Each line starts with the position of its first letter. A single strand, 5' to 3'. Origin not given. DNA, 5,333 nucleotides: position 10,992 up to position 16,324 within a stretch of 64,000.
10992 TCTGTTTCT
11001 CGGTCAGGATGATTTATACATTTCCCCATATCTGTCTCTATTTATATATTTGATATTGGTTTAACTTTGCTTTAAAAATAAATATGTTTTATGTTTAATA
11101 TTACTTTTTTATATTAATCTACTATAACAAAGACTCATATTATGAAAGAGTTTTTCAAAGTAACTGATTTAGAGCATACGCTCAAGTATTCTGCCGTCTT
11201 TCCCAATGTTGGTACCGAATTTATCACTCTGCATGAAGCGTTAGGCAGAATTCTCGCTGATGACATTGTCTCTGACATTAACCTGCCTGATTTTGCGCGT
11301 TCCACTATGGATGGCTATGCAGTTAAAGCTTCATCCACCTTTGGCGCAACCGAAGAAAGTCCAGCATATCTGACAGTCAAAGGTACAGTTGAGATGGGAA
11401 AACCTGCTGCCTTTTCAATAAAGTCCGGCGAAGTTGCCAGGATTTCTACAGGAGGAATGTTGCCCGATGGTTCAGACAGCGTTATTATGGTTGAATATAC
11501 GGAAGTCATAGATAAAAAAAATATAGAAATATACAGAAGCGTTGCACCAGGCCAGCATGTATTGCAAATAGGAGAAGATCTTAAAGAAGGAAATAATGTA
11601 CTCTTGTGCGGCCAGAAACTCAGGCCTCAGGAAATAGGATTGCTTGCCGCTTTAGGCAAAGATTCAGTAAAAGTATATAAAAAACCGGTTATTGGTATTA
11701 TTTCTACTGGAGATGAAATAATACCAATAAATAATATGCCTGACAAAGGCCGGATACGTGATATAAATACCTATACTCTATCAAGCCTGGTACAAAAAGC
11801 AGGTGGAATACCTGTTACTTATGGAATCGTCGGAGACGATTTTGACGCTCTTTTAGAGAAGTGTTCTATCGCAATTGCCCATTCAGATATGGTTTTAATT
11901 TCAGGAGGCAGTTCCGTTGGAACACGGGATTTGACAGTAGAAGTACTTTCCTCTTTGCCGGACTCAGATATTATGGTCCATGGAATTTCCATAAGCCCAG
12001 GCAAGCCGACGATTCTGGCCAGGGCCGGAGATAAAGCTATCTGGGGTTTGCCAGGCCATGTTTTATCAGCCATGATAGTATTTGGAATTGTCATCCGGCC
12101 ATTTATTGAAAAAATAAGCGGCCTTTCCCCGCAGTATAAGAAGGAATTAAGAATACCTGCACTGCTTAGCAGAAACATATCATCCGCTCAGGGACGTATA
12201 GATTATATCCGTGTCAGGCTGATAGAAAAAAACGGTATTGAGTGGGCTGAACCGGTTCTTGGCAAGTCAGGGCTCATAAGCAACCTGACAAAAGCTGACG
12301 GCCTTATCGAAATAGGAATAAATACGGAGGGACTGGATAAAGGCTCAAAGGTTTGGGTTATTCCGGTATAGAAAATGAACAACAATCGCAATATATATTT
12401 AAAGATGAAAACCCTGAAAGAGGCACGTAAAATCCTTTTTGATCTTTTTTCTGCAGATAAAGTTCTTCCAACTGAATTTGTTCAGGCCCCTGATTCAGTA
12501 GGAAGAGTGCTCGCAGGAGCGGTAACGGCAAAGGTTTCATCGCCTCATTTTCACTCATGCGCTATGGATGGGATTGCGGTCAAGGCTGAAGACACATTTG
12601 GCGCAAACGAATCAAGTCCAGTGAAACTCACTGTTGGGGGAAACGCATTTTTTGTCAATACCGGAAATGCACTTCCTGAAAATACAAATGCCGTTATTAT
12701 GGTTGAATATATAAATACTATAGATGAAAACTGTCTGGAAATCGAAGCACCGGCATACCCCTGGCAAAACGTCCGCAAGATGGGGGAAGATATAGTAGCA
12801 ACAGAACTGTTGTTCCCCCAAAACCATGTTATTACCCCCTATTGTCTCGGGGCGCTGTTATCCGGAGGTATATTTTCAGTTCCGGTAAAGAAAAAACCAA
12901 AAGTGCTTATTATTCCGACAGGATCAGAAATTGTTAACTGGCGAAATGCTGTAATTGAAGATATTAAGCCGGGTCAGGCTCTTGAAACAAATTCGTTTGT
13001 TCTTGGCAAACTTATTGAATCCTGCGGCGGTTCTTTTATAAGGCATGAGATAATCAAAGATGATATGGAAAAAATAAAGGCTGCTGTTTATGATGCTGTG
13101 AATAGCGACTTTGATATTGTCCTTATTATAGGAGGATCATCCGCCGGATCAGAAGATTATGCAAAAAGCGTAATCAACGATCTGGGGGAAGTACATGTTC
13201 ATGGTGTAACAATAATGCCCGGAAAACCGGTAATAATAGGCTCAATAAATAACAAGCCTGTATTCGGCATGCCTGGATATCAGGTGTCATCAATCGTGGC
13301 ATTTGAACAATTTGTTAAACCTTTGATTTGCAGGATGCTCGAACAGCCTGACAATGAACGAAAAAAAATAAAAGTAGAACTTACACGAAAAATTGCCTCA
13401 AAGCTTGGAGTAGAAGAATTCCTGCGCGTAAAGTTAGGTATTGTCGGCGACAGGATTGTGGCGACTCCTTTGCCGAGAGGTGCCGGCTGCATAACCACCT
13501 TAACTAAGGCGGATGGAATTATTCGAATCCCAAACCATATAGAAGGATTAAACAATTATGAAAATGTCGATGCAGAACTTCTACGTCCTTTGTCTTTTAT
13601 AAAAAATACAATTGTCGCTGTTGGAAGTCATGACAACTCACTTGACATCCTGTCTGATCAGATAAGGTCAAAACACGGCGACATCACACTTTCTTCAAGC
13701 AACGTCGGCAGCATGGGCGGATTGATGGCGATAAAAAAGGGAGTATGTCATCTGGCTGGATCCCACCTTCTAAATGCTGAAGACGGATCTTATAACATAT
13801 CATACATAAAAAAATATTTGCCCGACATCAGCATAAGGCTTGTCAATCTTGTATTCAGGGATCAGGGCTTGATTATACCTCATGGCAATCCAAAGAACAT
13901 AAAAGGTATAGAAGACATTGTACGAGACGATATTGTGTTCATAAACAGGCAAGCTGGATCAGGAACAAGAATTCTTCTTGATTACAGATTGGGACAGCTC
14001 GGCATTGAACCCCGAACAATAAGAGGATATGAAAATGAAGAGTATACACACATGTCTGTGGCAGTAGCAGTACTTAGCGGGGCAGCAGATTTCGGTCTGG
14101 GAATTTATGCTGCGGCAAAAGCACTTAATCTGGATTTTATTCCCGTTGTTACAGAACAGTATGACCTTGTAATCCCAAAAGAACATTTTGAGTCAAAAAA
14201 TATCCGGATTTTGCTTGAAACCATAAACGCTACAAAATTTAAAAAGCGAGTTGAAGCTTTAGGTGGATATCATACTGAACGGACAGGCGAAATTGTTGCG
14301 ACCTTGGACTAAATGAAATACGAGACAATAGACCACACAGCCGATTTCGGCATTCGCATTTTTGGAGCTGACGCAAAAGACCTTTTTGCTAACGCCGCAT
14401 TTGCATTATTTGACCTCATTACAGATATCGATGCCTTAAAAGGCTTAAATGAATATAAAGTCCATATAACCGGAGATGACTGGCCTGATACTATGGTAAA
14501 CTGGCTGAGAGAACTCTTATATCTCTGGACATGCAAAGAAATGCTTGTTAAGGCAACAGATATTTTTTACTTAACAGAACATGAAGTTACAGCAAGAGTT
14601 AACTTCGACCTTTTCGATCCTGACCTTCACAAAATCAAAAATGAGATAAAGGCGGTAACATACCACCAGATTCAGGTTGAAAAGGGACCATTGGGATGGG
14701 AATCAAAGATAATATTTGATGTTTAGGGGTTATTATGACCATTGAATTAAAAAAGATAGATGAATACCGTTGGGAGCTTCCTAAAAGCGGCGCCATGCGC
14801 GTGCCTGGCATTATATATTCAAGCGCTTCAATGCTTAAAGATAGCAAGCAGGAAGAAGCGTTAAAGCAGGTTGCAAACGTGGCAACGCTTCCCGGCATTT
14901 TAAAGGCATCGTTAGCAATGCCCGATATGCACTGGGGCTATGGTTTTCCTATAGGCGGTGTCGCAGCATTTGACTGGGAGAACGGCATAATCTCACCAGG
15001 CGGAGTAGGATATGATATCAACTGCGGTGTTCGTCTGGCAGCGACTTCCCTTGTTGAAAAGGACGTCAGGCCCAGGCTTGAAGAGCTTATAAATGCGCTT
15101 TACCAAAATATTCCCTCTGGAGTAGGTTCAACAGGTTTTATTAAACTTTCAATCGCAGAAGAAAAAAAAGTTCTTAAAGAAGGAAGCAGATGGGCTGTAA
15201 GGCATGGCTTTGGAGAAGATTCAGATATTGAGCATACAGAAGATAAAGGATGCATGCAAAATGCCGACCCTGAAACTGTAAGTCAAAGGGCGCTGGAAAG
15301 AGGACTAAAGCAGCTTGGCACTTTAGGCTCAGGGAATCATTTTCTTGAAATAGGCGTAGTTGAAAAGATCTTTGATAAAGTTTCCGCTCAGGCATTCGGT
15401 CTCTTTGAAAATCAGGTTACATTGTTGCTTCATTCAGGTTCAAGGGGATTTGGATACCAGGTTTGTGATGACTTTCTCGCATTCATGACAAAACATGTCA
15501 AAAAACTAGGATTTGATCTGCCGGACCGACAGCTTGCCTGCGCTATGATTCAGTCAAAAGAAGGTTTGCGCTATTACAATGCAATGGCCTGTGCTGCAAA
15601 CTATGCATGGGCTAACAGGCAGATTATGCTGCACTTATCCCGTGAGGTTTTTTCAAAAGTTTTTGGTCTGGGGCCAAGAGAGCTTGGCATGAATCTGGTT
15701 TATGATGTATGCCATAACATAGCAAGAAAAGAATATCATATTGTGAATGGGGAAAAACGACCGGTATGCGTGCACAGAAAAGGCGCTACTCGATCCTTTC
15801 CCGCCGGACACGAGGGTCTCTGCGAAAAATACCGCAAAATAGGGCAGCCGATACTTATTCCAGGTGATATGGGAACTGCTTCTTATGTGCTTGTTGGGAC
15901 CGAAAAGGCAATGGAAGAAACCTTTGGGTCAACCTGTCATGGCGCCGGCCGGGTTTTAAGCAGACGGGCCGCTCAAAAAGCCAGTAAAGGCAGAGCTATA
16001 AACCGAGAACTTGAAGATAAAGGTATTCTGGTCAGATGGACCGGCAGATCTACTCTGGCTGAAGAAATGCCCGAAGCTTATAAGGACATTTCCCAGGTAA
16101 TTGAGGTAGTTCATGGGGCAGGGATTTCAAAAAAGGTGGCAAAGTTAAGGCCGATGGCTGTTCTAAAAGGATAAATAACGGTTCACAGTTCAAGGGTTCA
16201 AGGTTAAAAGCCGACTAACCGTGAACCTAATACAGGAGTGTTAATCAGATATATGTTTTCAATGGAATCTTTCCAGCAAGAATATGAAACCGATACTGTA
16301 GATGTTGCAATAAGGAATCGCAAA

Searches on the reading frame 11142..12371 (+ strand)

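Call 77: search_protein_families(library=pfam, proteins=[window:11142-12371:+], max_evalue=0.00001)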
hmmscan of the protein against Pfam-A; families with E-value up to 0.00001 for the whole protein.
window:11142-12371:+ (409 aa): 3 families
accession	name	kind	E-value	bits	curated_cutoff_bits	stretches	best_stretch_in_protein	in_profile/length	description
PF03453.22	MoeA_N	-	9.1e-45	152.6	30.8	1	22-172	17-160/160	MoeA N-terminal region (domain I and II)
PF00994.29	MoCF_biosynth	-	3.3e-28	98.6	26.6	1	185-323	1-143/144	Probable molybdopterin binding domain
PF03454.20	MoeA_C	-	1e-14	54.9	22.1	1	340-408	2-71/72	MoeA C-terminal region (domain IV)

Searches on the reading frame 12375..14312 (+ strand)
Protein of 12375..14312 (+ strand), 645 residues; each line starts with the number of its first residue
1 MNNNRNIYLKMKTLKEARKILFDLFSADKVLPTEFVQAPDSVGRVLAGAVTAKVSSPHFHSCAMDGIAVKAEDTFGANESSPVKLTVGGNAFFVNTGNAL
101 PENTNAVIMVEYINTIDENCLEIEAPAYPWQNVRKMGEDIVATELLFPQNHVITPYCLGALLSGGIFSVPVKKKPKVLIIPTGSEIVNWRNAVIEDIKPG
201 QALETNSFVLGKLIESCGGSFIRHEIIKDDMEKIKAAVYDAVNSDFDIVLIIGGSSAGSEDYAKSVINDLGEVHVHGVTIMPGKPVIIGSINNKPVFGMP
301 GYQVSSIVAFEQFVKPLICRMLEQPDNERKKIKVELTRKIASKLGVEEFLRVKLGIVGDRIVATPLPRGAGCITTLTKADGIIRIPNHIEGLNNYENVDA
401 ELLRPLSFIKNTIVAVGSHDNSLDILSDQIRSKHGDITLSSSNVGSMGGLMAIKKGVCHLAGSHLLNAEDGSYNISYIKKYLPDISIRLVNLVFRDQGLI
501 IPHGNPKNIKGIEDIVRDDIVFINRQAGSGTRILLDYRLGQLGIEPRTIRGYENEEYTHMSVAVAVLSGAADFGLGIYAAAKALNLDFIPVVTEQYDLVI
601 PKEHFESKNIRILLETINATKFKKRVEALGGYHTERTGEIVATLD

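Call 77: search_protein_families(library=pfam, proteins=[window:12375-14312:+], max_evalue=0.00001)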
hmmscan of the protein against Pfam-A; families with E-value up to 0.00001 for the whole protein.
window:12375-14312:+ (645 aa): 4 families
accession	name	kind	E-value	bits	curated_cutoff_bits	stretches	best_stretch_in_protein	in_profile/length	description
PF12727.12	PBP_like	-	2.6e-74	249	27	1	428-617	2-192/193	PBP superfamily domain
PF03453.22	MoeA_N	-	2.8e-35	121.8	30.8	1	13-165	2-160/160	MoeA N-terminal region (domain I and II)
PF00994.29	MoCF_biosynth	-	9.1e-25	87.5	26.6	1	179-318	2-142/144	Probable molybdopterin binding domain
PF03454.20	MoeA_C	-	1.3e-11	44.9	22.1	1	333-403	1-72/72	MoeA C-terminal region (domain IV)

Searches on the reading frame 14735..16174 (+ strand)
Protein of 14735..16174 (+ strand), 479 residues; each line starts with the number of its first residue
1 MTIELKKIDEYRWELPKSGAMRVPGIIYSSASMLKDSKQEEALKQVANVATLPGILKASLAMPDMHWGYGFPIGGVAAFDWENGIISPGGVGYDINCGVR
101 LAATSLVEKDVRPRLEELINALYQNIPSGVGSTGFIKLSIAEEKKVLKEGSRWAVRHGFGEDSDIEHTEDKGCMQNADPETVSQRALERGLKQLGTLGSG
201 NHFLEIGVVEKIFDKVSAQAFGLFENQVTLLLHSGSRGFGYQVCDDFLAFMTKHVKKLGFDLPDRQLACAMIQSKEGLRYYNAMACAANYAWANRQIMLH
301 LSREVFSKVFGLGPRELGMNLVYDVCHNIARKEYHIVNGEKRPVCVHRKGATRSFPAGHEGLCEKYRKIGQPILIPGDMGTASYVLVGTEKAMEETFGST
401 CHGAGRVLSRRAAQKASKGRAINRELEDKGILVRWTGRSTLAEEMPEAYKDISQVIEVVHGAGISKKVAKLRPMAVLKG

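Call 77: search_protein_families(library=pfam, proteins=[window:14735-16174:+], max_evalue=0.00001)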
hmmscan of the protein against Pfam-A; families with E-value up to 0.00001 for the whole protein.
window:14735-16174:+ (479 aa): 1 family
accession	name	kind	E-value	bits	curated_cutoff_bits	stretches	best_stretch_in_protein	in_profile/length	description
PF01139.22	RtcB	-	4.9e-178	593.1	27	1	45-479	1-426/426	tRNA-splicing ligase RtcB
